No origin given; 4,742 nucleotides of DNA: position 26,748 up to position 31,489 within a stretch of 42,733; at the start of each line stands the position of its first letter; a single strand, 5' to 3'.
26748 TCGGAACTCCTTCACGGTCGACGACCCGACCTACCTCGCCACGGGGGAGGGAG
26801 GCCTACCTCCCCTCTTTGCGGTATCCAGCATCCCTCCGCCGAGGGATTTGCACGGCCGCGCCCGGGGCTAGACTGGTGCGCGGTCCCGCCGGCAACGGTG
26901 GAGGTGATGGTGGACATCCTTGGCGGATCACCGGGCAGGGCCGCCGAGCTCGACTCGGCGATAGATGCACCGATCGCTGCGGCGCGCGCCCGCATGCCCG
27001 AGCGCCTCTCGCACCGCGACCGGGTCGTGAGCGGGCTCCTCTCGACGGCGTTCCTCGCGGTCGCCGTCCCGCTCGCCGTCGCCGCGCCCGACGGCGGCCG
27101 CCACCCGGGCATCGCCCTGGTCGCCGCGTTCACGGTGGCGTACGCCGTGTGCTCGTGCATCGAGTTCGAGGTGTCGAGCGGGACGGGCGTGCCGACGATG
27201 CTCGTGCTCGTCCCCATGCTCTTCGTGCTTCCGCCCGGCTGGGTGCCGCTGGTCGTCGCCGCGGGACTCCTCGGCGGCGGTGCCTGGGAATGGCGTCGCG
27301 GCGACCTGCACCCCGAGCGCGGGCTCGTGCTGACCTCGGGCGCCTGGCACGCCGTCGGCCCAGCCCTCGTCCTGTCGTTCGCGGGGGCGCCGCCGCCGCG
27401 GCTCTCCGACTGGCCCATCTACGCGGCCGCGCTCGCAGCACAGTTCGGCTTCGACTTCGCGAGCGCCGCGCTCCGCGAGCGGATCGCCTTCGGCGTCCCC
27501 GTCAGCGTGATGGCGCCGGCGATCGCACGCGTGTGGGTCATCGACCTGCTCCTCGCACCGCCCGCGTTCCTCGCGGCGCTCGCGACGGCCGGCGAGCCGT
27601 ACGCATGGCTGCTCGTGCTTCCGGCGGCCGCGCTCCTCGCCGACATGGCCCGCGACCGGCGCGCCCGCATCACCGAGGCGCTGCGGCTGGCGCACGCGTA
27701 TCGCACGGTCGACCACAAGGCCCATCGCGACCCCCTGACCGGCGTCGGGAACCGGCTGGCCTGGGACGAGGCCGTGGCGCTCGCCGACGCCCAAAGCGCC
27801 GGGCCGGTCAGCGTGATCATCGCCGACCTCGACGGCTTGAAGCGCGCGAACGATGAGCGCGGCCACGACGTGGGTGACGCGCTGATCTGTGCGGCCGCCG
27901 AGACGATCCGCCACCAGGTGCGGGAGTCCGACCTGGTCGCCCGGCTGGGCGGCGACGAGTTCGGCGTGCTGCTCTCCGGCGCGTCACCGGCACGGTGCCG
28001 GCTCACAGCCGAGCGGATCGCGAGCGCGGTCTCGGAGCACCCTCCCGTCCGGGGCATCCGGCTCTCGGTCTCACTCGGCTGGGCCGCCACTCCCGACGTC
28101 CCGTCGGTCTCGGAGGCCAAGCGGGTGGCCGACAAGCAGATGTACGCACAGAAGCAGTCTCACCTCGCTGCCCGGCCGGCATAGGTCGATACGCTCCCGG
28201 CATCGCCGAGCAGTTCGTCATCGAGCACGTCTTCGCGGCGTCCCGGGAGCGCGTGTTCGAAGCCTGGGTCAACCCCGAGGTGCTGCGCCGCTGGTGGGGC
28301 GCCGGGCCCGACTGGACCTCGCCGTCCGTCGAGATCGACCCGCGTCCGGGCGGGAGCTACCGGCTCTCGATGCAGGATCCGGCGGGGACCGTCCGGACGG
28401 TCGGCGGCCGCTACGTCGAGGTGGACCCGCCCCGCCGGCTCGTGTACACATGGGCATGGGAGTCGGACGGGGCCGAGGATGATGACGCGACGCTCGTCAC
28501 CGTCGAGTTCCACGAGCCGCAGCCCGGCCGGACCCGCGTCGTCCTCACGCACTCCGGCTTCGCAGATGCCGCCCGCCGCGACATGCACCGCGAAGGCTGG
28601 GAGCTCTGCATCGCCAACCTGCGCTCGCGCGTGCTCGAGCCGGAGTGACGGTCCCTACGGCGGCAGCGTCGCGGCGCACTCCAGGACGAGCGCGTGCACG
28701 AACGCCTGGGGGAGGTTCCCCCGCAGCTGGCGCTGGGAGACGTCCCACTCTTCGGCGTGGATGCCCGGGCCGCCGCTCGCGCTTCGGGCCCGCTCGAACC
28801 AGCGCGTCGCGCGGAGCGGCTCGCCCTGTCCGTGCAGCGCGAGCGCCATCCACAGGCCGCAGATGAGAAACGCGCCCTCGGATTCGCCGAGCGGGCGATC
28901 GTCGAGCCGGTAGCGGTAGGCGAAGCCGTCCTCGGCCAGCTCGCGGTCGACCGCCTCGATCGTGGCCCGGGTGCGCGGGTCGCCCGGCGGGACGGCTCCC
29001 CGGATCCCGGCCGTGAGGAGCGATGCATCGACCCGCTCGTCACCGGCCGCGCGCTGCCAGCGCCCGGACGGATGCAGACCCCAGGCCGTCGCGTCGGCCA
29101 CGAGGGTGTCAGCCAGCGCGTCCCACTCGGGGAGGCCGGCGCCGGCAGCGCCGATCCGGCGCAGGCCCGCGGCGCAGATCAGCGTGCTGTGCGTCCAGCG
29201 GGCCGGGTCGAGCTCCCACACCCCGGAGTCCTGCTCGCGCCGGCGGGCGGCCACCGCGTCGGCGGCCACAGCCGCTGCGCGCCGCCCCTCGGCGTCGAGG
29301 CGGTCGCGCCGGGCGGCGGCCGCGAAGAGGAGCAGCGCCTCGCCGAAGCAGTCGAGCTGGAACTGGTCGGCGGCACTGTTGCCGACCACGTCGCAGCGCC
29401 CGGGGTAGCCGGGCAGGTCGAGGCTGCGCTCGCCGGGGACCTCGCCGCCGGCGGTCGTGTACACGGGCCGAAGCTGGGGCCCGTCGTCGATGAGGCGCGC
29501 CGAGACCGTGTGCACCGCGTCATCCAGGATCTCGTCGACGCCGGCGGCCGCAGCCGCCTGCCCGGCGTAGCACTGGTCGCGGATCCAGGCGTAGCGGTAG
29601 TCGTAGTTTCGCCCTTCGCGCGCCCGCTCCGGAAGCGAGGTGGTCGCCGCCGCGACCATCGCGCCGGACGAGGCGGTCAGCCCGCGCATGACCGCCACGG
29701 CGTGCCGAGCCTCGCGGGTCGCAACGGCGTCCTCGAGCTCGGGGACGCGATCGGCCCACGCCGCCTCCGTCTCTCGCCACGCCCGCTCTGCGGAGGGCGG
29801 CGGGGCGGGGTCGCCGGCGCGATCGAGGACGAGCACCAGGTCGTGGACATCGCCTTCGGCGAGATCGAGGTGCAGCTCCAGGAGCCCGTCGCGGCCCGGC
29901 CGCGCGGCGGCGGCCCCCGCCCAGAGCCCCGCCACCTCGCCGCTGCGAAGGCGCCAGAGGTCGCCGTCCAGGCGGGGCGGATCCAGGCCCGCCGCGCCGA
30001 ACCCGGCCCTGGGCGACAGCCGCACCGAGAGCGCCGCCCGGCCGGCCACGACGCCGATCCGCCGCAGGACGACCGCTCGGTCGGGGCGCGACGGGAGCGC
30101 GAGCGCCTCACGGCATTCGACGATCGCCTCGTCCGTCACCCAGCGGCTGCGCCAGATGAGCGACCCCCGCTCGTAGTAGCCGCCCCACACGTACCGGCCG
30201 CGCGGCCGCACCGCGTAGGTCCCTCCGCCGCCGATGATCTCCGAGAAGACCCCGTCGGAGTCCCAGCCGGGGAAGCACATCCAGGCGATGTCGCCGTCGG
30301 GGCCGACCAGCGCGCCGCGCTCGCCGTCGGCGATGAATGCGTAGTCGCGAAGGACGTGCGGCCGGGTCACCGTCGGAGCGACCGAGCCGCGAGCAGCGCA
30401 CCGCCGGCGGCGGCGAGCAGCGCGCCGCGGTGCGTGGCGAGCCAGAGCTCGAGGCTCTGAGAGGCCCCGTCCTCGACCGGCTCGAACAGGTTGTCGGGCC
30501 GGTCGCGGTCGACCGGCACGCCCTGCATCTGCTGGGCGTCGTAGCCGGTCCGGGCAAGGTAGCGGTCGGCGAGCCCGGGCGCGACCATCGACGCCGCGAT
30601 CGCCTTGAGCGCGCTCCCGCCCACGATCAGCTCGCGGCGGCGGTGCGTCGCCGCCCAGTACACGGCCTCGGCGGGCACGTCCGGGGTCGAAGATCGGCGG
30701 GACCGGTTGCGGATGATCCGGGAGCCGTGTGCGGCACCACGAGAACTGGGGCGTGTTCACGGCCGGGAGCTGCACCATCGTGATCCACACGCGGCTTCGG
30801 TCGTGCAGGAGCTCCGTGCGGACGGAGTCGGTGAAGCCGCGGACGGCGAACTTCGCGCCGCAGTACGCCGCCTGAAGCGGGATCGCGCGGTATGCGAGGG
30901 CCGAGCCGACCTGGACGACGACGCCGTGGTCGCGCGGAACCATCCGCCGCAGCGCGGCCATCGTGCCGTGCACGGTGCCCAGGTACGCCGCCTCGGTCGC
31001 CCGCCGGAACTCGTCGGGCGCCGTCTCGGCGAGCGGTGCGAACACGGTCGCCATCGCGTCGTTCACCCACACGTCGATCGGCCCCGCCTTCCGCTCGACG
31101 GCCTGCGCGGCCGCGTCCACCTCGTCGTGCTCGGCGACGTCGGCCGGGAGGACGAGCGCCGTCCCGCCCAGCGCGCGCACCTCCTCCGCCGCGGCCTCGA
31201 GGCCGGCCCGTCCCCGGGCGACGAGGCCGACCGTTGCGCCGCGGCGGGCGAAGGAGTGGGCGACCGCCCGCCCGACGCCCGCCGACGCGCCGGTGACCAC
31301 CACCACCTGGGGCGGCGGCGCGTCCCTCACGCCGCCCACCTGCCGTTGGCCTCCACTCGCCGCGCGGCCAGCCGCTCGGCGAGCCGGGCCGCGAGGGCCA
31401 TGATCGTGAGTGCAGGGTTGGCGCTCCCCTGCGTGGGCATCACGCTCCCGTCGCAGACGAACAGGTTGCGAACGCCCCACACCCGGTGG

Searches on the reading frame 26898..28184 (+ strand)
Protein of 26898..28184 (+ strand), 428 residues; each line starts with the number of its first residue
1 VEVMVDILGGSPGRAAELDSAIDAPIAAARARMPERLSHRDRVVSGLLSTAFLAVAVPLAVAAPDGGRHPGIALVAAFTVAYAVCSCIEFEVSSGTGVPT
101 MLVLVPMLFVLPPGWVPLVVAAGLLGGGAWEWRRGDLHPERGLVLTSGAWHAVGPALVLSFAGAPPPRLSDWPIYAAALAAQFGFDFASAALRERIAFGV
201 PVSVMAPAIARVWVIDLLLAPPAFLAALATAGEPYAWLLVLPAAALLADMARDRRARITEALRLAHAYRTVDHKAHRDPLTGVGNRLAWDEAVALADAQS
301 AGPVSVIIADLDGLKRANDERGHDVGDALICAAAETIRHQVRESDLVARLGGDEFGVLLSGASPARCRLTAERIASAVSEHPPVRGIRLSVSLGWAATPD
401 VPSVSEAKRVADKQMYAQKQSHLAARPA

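Call 21: search_protein_families(library=pfam, max_evalue=0.001, proteins=[window:26898-28184:+])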
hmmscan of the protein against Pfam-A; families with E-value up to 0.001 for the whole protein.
window:26898-28184:+ (428 aa): 1 family
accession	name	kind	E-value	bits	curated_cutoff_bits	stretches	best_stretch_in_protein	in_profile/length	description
PF00990.26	GGDEF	-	2.5e-29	102.6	23.8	1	275-421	1-157/161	Diguanylate cyclase, GGDEF domain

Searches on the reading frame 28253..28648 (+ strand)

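Call 21: search_protein_families(library=pfam, max_evalue=0.001, proteins=[window:28253-28648:+])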
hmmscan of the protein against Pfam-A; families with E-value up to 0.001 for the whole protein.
window:28253-28648:+ (131 aa): 1 family
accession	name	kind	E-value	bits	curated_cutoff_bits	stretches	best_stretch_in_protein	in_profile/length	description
PF08327.17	AHSA1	-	1.1e-31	110.1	22.1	1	2-125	8-122/125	Activator of Hsp90 ATPase homolog 1-like protein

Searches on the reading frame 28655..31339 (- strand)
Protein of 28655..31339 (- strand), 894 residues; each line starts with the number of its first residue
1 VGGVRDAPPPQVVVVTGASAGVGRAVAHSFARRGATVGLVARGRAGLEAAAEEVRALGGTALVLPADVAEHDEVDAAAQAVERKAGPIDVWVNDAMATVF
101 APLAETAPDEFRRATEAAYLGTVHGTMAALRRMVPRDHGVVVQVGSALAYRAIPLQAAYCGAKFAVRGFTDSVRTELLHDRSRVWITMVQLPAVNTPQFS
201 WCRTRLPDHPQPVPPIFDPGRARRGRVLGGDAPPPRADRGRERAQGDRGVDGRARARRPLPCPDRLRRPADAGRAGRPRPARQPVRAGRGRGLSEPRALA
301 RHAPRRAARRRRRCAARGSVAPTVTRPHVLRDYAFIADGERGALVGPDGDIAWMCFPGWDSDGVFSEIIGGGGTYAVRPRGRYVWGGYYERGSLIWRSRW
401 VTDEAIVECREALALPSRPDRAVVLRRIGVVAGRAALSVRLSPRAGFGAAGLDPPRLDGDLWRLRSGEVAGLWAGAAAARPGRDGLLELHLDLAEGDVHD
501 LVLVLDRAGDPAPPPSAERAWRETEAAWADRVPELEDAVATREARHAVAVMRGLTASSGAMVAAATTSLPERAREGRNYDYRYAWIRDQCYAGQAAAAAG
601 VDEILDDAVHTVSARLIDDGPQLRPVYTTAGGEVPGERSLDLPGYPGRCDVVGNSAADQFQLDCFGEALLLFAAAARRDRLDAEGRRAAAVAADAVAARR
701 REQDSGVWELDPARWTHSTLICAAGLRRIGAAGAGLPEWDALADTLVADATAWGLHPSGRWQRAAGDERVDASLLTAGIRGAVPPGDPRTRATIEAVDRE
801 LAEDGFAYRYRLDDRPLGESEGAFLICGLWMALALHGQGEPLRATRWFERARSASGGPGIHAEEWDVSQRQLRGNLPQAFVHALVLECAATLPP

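Call 21: search_protein_families(library=pfam, max_evalue=0.001, proteins=[window:28655-31339:-])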
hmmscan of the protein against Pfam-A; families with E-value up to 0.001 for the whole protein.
window:28655-31339:- (894 aa): 5 families
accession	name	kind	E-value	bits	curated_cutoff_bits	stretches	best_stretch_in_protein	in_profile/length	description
PF00106.31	adh_short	-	8.3e-39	133.5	26.6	1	11-197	1-185/195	short chain dehydrogenase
PF00723.27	Glyco_hydro_15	-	1.9e-38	132.9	22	1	556-889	21-426/427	Glycosyl hydrolases family 15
PF13561.12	adh_short_C2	-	1.6e-24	87.3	27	1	17-184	1-168/236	Enoyl-(Acyl carrier protein) reductase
PF19291.4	TREH_N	-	2.7e-14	53.4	23.1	1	333-450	18-131/211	Trehalase-like, N-terminal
PF08659.16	KR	-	1.7e-12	48.1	22.6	1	13-176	3-166/180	KR domain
